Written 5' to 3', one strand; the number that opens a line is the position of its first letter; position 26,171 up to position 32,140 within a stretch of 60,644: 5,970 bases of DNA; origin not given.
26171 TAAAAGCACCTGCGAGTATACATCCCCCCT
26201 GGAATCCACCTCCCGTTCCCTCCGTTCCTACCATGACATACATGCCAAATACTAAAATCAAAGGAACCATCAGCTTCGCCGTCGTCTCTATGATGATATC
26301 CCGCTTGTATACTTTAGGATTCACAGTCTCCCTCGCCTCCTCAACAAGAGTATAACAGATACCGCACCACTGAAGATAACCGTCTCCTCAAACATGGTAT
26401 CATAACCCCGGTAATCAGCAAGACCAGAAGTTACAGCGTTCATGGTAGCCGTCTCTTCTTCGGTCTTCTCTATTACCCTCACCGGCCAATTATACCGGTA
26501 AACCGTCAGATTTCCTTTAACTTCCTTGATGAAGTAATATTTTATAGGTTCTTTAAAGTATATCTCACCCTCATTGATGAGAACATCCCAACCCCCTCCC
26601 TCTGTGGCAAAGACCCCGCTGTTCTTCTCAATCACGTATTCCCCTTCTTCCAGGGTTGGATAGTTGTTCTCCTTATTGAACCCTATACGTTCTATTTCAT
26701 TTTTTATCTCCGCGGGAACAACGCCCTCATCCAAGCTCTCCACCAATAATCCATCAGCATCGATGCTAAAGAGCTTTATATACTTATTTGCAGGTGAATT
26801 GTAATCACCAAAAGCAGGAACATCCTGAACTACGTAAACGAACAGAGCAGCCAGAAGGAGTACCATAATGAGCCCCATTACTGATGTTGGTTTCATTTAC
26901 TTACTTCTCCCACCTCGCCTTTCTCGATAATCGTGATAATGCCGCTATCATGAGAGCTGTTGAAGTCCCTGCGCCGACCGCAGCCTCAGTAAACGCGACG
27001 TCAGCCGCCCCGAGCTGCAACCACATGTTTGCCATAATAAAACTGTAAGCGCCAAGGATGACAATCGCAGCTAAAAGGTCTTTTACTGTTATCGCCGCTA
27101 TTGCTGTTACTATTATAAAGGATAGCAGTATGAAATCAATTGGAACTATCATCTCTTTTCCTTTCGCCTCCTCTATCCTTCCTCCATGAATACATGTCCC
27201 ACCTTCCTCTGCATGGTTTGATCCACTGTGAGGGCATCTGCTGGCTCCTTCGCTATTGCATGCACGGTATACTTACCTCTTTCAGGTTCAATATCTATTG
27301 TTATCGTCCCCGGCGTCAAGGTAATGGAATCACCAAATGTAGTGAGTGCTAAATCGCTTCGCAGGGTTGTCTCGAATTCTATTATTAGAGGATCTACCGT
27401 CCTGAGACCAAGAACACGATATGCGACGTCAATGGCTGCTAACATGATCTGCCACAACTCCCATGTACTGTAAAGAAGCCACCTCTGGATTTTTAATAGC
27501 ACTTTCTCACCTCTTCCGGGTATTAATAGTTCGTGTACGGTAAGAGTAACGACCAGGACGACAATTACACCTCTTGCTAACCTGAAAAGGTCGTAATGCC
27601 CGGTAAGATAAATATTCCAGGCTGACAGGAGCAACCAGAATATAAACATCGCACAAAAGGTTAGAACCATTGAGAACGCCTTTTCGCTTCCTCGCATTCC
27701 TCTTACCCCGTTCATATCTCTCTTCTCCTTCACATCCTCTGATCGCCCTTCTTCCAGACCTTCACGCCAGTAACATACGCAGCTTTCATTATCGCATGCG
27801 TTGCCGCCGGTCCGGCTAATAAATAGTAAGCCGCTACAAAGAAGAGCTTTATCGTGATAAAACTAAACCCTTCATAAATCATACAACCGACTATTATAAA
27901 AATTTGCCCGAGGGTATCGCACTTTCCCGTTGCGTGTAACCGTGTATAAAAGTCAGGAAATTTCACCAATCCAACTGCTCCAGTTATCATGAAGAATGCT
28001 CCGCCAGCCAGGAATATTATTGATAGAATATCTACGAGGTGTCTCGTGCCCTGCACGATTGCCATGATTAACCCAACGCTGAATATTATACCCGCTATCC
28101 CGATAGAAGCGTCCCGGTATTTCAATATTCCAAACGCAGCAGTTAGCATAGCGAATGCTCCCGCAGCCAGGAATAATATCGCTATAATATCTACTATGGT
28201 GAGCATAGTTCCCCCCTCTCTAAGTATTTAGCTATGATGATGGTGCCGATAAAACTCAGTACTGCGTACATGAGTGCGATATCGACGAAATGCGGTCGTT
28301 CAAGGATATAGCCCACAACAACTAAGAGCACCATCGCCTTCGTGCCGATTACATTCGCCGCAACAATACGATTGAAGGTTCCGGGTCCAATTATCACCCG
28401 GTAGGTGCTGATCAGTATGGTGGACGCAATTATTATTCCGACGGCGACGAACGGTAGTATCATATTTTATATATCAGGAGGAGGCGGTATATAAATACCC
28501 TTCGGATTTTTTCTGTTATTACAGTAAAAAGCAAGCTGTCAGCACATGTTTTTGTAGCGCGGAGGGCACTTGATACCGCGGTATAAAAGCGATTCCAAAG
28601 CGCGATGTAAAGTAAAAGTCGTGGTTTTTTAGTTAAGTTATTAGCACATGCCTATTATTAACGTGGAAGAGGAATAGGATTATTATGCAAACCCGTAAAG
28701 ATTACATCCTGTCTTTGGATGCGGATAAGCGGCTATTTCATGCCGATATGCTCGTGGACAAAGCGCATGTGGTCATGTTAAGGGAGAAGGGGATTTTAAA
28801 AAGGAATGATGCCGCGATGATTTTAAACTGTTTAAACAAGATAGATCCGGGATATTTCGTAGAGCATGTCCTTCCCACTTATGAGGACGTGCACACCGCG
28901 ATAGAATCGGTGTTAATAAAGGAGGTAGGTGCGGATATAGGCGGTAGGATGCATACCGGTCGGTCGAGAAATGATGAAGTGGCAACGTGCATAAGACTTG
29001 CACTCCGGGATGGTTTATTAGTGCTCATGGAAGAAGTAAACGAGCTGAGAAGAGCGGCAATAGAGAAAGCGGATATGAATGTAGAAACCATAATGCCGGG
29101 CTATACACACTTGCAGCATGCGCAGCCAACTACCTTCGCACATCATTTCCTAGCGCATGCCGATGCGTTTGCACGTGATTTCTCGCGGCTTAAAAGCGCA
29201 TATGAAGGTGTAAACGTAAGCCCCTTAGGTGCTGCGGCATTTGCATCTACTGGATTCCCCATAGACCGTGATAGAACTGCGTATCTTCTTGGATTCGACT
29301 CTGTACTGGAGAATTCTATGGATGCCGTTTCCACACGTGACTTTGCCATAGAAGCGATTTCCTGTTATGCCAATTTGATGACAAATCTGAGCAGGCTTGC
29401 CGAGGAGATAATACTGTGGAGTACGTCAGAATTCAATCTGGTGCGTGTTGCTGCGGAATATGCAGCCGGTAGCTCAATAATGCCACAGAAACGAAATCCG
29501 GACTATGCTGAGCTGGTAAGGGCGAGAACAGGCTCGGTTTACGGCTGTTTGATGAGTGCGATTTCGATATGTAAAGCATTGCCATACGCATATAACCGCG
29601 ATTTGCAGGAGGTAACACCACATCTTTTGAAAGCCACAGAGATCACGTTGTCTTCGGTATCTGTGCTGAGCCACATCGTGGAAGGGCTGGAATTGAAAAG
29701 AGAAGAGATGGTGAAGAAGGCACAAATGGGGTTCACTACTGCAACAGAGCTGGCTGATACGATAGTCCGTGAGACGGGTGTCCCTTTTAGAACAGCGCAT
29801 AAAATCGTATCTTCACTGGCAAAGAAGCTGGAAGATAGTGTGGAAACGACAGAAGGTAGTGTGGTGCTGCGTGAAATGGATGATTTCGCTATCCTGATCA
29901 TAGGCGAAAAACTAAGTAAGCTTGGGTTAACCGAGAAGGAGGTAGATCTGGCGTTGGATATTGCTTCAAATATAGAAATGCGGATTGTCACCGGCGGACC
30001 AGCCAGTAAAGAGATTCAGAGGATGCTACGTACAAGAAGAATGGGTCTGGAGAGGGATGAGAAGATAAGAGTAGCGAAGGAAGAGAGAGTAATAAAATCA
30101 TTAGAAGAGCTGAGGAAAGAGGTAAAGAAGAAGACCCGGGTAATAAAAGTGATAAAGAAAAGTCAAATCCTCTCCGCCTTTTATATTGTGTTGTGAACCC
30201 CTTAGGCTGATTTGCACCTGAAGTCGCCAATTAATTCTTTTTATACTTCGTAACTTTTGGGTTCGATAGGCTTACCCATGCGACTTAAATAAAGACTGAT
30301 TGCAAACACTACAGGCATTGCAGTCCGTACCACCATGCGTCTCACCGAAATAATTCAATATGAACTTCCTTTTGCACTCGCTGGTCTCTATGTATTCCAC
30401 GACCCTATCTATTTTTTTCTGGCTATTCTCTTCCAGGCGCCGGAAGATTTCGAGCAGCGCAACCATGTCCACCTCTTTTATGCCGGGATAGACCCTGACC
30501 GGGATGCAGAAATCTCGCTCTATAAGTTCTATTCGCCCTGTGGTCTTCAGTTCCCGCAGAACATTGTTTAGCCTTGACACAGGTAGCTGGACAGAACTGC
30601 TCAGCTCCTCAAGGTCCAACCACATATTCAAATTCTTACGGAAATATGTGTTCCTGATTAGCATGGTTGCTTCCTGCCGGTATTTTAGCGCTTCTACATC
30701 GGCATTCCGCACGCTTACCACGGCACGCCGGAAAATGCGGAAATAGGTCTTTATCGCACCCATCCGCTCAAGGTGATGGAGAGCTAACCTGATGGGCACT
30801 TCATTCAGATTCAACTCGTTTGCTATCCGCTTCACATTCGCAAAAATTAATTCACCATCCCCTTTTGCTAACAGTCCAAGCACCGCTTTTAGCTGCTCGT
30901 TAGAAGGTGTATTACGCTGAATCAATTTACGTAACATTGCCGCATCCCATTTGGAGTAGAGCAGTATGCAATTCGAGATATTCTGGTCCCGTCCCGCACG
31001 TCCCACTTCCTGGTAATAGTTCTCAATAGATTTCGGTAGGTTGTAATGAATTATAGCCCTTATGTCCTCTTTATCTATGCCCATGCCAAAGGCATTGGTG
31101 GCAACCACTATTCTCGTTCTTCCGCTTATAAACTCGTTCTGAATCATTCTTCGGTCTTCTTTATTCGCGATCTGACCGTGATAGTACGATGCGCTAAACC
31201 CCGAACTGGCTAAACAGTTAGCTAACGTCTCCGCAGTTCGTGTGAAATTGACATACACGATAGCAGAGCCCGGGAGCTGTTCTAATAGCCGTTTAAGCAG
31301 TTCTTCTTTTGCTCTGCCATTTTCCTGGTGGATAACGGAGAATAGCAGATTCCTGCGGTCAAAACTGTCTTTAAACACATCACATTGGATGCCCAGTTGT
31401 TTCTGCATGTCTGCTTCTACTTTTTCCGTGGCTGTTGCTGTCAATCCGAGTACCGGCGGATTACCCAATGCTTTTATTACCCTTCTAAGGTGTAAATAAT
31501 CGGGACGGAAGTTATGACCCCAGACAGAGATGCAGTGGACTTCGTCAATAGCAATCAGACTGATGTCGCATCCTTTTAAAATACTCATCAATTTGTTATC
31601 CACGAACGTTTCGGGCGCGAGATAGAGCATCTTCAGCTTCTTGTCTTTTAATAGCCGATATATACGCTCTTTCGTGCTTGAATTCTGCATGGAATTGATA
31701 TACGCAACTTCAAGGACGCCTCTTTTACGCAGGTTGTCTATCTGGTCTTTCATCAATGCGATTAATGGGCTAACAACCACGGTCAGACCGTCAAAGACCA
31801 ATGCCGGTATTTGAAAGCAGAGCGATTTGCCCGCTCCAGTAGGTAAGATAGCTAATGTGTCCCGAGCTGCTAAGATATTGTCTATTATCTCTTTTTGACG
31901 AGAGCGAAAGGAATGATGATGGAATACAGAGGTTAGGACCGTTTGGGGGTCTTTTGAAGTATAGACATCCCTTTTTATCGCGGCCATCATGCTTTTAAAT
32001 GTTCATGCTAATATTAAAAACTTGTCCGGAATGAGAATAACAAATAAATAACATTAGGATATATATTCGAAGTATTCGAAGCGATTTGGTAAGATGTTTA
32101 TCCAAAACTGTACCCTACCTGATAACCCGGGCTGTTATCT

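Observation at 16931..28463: Supersized Mrp/Mbh-type membrane-arm locus with five tandem antiporter-like subunits and no redox module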

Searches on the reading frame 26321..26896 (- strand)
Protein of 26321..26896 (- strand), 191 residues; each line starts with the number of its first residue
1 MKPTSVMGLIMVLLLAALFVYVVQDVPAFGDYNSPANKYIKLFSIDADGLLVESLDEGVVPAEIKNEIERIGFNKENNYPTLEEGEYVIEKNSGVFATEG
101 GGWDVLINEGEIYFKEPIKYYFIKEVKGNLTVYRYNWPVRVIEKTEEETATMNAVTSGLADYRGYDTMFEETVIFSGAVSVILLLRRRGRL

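Call 3: search_protein_families(library=pfam, proteins=[window:26321-26896:-], max_evalue=0.01)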
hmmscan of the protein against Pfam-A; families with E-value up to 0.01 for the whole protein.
window:26321-26896:- (191 aa): 1 family
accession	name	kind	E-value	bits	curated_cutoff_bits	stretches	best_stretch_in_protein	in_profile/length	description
PF20501.3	MbhE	-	6e-06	26.7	27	1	141-187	37-83/98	MBH, subunit E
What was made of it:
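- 26321..26896 (-): MbhE-like subunit (191 aa) with an insertion of about 100 aa predicted to be non-membrane. Pfam MbhE, 26.7 bits, on residues 141-187 only (call 3).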

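Call 29: search_protein_families(library=ncbifam, proteins=[window:26321-26896:-], max_evalue=0.001)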
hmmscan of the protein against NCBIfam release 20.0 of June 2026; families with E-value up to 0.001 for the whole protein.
window:26321-26896:- (191 aa): 4 families
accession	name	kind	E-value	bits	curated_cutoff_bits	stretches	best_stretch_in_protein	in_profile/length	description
NF009159.0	PRK12504.1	equivalog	1.8e-18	67.1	141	1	142-188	129-175/178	DUF4040 domain-containing protein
NF009161.0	PRK12507.1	equivalog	1.4e-13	50.7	272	1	140-187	130-177/336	putative monovalent cation/H+ antiporter subunit B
NF009217.0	PRK12567.1-1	equivalog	2.2e-06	27.3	268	1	142-189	42-89/238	putative monovalent cation/H+ antiporter subunit B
NF009285.0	PRK12645.1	equivalog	0.00013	20.3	1028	1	143-188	748-793/804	Na+/H+ antiporter subunit A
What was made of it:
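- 26321..26896 (-): NCBIfam NF009159, E = 1.8e-18 (call 29).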

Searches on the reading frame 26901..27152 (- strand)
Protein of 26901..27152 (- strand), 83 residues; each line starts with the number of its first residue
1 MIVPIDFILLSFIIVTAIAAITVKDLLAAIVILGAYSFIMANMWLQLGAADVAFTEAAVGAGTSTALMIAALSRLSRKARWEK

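Call 3: search_protein_families(library=pfam, proteins=[window:26901-27152:-], max_evalue=0.01)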
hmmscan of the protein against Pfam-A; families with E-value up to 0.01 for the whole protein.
window:26901-27152:- (83 aa): 1 family
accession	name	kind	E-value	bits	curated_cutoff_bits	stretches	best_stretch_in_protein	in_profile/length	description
PF13244.11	MbhD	-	7.4e-20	71.3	27.2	1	12-77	2-67/67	MBH, subunit D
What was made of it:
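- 26901..27152 (-): MbhD-like subunit (83 aa), the first part of the MrpA C-terminal domain. Pfam MbhD, 71 bits (call 3).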

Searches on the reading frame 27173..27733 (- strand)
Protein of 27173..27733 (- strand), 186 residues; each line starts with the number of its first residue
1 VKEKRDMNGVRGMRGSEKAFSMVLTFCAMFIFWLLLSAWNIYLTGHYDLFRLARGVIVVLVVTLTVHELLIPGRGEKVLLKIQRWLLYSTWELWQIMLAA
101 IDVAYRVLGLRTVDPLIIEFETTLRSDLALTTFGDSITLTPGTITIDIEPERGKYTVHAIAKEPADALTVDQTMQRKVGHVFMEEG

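Call 3: search_protein_families(library=pfam, proteins=[window:27173-27733:-], max_evalue=0.01)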
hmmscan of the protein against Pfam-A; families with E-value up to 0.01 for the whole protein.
window:27173-27733:- (186 aa): 1 family
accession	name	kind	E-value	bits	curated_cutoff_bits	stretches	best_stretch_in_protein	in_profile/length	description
PF01899.21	MNHE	-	8e-28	97.5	27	1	27-177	2-141/145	Na+/H+ ion antiporter subunit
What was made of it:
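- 27173..27733 (-): mrpE (186 aa). Pfam MNHE, 98 bits (call 3).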

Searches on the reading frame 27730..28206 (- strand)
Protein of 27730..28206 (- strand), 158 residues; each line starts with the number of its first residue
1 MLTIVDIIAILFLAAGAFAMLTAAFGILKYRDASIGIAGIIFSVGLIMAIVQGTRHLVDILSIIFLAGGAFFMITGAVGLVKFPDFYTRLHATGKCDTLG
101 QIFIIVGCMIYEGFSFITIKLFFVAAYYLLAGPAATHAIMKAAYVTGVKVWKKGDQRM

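Call 3: search_protein_families(library=pfam, proteins=[window:27730-28206:-], max_evalue=0.01)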
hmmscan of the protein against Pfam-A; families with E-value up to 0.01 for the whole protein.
window:27730-28206:- (158 aa): 1 family
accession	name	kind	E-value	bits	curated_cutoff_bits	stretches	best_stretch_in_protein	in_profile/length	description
PF03334.19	PhaG_MnhG_YufB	-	4.5e-26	91.3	23.4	1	65-144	1-80/80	Na+/H+ antiporter subunit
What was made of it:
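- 27730..28206 (-): mrpG (158 aa), with an N-terminal duplication of its first TM segment. Pfam PhaG_MnhG, 91 bits, residues 65-144 (call 3).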

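Call 29: search_protein_families(library=ncbifam, proteins=[window:27730-28206:-], max_evalue=0.001)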
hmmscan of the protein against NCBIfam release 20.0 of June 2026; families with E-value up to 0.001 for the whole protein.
window:27730-28206:- (158 aa): 13 families
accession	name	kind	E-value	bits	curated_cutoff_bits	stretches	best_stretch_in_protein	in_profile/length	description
NF009314.0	PRK12674.1-2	subfamily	7.2e-28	96.6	102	1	57-154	3-100/116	Na+/H+ antiporter subunit G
TIGR01300.1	CPA3_mnhG_phaG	equivalog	3.9e-22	78.4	63.1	1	65-153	2-92/97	monovalent cation/H(+) antiporter subunit G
NF009320.0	PRK12675.1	equivalog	2.8e-21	76.1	128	1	61-152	2-94/104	putative monovalent cation/H+ antiporter subunit G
NF009311.0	PRK12670.1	equivalog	1.2e-20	73.2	116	1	57-146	1-90/99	putative monovalent cation/H+ antiporter subunit G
NF009236.0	PRK12586.1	equivalog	4e-20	72.1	156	1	54-156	4-108/145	Na+/H+ antiporter subunit G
NF009316.0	PRK12674.1-5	equivalog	6.3e-16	58.3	122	1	57-151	4-100/121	Na+/H+ antiporter subunit G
NF009313.0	PRK12674.1-1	equivalog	2.1e-15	56.8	151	1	57-144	4-93/140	Na+/H+ antiporter subunit G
NF009238.0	PRK12592.1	equivalog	2.3e-15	56.7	170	1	57-110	6-59/126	putative monovalent cation/H+ antiporter subunit G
NF009237.0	PRK12587.1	equivalog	6.6e-15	55.2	158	1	58-148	6-98/118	Na+/H+ antiporter subunit G1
NF009312.0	PRK12672.1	subfamily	4.7e-14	52.6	122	1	58-149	3-104/122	putative monovalent cation/H+ antiporter subunit G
NF009235.0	PRK12585.1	equivalog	1.2e-11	44.3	273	1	60-150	8-99/197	putative monovalent cation/H+ antiporter subunit G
NF009317.0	PRK12674.2-1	equivalog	2.1e-10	40.8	107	1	61-147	6-92/105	Na+/H+ antiporter subunit G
NF009315.0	PRK12674.1-4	equivalog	3.6e-06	27.2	130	1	57-115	10-66/121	Na+/H+ antiporter subunit G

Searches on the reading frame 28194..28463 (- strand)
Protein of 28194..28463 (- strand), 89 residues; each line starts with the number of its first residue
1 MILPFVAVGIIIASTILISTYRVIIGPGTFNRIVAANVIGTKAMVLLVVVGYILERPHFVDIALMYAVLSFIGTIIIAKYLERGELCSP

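Call 3: search_protein_families(library=pfam, proteins=[window:28194-28463:-], max_evalue=0.01)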
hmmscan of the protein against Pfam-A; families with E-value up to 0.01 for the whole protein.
window:28194-28463:- (89 aa): 1 family
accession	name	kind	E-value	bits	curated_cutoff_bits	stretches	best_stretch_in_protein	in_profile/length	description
PF04066.18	MrpF_PhaF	-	2.1e-19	70.1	23.3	1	32-82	3-53/53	Multiple resistance and pH regulation protein F (MrpF / PhaF)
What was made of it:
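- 28194..28463 (-): mrpF (89 aa). Pfam MrpF_PhaF, 70 bits (call 3).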

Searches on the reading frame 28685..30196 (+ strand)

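Call 4: search_protein_families(library=pfam, proteins=[window:28685-30196:+], max_evalue=0.01)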
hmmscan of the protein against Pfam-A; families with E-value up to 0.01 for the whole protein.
window:28685-30196:+ (503 aa): 2 families
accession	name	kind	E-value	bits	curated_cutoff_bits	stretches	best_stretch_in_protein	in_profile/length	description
PF00206.25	Lyase_1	-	8.1e-60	203.3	27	1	64-287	74-312/312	Lyase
PF14698.11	ASL_C2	-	7.6e-12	45.9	27.3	1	350-402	1-51/69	Argininosuccinate lyase C-terminal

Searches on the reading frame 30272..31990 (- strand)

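Call 7: search_protein_families(library=pfam, proteins=[window:30272-31990:-], max_evalue=0.001)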
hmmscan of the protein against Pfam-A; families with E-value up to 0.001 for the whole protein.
window:30272-31990:- (572 aa): 5 families
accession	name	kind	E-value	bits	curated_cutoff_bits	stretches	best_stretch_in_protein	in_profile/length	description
PF00270.35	DEAD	-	1.7e-25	90.1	26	1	31-192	3-165/167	DEAD/DEAH box helicase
PF00271.37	Helicase_C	-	4e-24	85.4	23.5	1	228-335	2-109/110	Helicase conserved C-terminal domain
PF16124.10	RecQ_Zn_bind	-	3.5e-12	47.3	25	1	520-564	21-66/66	RecQ zinc-binding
PF04851.21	ResIII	-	3.8e-07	30.6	22.5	1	27-187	3-162/164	Type III restriction enzyme, res subunit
PF06862.17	Utp25_C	-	0.00022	21.4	32.8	1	246-357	57-172/190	Utp25, C-terminal domain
